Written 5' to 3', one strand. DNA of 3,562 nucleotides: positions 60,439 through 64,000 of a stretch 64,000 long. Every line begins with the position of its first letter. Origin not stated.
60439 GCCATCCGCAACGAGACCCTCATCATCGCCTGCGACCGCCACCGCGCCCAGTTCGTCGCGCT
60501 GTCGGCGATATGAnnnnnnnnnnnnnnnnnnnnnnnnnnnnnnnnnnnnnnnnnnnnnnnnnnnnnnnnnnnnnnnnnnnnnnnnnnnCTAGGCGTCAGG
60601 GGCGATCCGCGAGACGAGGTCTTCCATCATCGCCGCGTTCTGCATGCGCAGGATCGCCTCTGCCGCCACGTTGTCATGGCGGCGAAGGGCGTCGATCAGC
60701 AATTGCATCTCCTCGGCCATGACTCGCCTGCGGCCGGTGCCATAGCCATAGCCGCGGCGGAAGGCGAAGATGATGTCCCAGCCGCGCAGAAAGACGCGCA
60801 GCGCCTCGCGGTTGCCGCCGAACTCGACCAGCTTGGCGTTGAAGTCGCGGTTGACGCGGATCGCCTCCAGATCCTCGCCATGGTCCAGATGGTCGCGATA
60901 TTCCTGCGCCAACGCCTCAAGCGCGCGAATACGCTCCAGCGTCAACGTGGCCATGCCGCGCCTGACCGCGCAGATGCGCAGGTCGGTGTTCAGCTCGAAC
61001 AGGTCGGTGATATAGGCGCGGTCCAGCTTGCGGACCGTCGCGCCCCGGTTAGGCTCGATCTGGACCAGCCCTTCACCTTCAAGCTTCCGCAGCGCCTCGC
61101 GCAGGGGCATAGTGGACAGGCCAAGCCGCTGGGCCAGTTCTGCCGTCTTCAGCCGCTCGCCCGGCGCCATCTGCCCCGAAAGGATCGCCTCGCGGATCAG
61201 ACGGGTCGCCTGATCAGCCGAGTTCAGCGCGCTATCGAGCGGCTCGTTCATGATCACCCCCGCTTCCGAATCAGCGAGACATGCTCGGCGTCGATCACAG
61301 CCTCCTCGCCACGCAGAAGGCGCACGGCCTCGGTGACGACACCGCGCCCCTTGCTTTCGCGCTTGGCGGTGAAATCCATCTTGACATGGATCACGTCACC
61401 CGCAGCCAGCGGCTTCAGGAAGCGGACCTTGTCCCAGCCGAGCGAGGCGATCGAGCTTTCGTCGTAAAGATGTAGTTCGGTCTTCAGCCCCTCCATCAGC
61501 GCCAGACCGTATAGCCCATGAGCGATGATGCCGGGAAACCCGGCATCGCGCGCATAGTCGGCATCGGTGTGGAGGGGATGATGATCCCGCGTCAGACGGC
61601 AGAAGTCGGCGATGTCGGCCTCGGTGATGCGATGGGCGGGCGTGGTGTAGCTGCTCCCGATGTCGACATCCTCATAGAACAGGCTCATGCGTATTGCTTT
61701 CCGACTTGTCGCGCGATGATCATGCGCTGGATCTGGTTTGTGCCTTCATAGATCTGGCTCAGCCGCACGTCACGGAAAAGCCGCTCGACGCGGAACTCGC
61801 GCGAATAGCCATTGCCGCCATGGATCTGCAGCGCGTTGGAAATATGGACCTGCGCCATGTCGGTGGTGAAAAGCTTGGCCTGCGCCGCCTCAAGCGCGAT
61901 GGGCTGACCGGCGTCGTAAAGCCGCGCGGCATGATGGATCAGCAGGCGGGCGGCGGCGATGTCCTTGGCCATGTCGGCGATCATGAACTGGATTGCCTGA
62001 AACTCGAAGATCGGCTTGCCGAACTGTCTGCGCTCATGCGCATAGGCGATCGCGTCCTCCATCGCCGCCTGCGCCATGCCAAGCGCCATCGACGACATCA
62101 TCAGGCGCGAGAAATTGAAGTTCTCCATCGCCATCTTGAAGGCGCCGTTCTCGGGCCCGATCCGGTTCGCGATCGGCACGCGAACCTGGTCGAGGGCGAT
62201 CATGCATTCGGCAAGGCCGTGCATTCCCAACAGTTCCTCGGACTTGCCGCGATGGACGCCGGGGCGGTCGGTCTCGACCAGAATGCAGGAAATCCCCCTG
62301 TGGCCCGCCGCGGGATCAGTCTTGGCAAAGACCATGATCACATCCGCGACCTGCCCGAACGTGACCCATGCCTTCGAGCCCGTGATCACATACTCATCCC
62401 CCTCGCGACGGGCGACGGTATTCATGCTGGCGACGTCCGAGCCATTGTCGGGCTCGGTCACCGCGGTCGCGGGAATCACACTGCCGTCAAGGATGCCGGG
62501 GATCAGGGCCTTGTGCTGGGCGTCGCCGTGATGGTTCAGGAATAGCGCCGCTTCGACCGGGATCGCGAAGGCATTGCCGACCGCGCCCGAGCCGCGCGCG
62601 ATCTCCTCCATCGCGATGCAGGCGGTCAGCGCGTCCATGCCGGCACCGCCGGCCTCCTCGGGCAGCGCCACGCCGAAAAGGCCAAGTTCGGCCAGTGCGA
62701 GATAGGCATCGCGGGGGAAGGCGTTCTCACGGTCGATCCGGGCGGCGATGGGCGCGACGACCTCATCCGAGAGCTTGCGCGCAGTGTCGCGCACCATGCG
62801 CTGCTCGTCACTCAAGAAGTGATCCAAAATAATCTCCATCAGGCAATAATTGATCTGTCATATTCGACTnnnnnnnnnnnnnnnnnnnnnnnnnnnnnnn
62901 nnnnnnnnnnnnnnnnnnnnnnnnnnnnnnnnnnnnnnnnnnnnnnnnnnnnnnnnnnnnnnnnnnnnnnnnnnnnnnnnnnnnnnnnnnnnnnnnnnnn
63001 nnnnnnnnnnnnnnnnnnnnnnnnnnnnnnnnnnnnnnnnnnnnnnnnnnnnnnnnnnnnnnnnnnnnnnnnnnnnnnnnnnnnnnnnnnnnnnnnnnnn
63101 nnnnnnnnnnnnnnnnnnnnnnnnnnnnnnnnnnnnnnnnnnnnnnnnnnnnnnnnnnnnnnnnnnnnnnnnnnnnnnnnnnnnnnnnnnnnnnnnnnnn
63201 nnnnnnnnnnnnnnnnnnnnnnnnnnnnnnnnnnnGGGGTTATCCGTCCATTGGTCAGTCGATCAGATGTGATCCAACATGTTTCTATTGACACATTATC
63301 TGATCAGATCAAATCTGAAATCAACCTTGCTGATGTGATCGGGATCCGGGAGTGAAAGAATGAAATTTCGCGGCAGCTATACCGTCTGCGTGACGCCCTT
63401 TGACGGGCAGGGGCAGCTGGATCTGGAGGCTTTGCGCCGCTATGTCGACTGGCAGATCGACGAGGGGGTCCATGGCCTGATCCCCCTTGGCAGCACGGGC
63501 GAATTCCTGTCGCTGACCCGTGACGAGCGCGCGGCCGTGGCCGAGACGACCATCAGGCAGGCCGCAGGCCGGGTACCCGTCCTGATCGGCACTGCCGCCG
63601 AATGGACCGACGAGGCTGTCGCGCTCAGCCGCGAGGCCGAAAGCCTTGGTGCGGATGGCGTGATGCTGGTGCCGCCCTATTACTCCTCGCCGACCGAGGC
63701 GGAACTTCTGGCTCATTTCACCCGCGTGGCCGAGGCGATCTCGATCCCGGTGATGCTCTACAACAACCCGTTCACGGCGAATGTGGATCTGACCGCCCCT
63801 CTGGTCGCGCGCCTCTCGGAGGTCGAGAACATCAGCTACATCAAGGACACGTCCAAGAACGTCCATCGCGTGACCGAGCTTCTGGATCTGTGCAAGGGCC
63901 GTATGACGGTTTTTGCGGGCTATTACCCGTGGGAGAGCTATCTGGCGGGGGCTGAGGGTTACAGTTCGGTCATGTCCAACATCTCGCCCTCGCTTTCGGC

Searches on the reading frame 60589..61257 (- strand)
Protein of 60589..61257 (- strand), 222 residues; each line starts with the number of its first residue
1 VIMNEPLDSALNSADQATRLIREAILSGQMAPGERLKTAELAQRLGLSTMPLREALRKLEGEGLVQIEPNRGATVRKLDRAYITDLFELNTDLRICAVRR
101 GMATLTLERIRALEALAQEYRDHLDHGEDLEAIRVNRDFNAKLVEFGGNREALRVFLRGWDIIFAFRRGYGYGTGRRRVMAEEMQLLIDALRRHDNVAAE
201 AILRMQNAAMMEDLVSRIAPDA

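Call 51: search_protein_families(library=pfam, proteins=[window:60589-61257:-], max_evalue=0.001)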
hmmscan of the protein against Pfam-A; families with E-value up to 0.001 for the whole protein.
window:60589-61257:- (222 aa): 5 families
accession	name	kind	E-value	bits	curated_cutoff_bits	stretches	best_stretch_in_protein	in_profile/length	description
PF00392.27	GntR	-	6.4e-18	64.6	27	1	15-75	3-64/64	Bacterial regulatory proteins, gntR family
PF07729.17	FCD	-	4.5e-14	53.4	24.3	1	86-204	2-120/125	FCD domain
PF13412.12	HTH_24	-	2.6e-05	24.1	21.9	1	35-66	17-48/48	Winged helix-turn-helix DNA-binding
PF01726.22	LexA_DNA_bind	-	0.00022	21.4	23.7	1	19-71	13-62/65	LexA DNA binding domain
PF01325.25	Fe_dep_repress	-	0.0004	21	26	1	36-73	23-60/60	Iron dependent repressor, N-terminal DNA binding domain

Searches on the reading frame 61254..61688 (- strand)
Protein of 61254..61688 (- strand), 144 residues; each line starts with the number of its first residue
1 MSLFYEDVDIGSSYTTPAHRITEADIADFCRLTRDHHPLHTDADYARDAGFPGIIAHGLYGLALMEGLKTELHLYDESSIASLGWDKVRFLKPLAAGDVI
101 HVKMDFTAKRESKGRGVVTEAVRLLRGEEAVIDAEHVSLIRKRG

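Call 51: search_protein_families(library=pfam, proteins=[window:61254-61688:-], max_evalue=0.001)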
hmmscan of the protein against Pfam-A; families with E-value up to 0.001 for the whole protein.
window:61254-61688:- (144 aa): 3 families
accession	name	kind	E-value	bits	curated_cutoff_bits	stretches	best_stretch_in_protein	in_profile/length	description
PF01575.25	MaoC_dehydratas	-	1.1e-22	80.4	27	1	10-122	6-117/123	MaoC like domain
PF13452.11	FAS1_DH_region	-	2.6e-08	34.5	22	1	10-134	3-124/132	FAS1-like, dehydratase domain region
PF19315.5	MC_hydratase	-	0.00056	19.6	26.5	1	16-118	36-140/353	Mesaconyl-CoA hydratase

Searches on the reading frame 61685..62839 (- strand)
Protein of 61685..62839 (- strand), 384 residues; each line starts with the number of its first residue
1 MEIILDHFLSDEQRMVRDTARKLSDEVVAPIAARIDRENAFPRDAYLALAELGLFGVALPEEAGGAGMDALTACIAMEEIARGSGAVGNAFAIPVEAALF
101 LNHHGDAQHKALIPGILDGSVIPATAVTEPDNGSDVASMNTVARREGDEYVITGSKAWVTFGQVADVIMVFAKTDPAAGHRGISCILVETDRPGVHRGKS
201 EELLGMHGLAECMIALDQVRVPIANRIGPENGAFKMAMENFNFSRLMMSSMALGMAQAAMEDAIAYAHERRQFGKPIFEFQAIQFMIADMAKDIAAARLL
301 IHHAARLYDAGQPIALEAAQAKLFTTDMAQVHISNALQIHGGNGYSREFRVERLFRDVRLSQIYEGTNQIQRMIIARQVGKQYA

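Call 51: search_protein_families(library=pfam, proteins=[window:61685-62839:-], max_evalue=0.001)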
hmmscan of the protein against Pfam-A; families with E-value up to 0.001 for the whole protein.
window:61685-62839:- (384 aa): 5 families
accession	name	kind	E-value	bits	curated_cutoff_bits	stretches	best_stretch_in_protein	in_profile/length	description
PF00441.29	Acyl-CoA_dh_1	-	9.5e-50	169.1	22.4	1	234-379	4-149/150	Acyl-CoA dehydrogenase, C-terminal domain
PF02771.21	Acyl-CoA_dh_N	-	7.5e-29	100.8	22.9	1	10-119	1-112/113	Acyl-CoA dehydrogenase, N-terminal domain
PF02770.24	Acyl-CoA_dh_M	-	1.1e-25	90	33.3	1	124-219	1-97/97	Acyl-CoA dehydrogenase, middle domain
PF08028.16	Acyl-CoA_dh_2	-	6.5e-25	88.4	22.7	1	246-368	1-133/134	Acyl-CoA dehydrogenase, C-terminal domain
PF22924.1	ACOX_C_alpha1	-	1.2e-07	32.1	27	1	245-377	8-166/169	Acyl-CoA oxidase, C-alpha1 domain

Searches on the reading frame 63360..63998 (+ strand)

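Call 51: search_protein_families(library=pfam, proteins=[window:63360-63998:+], max_evalue=0.001)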
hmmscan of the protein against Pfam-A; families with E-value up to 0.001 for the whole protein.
window:63360-63998:+ (213 aa): 1 family
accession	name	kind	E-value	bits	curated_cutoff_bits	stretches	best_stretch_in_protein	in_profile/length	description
PF00701.28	DHDPS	-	5.7e-58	196.4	22.1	1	2-211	1-212/289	Dihydrodipicolinate synthetase family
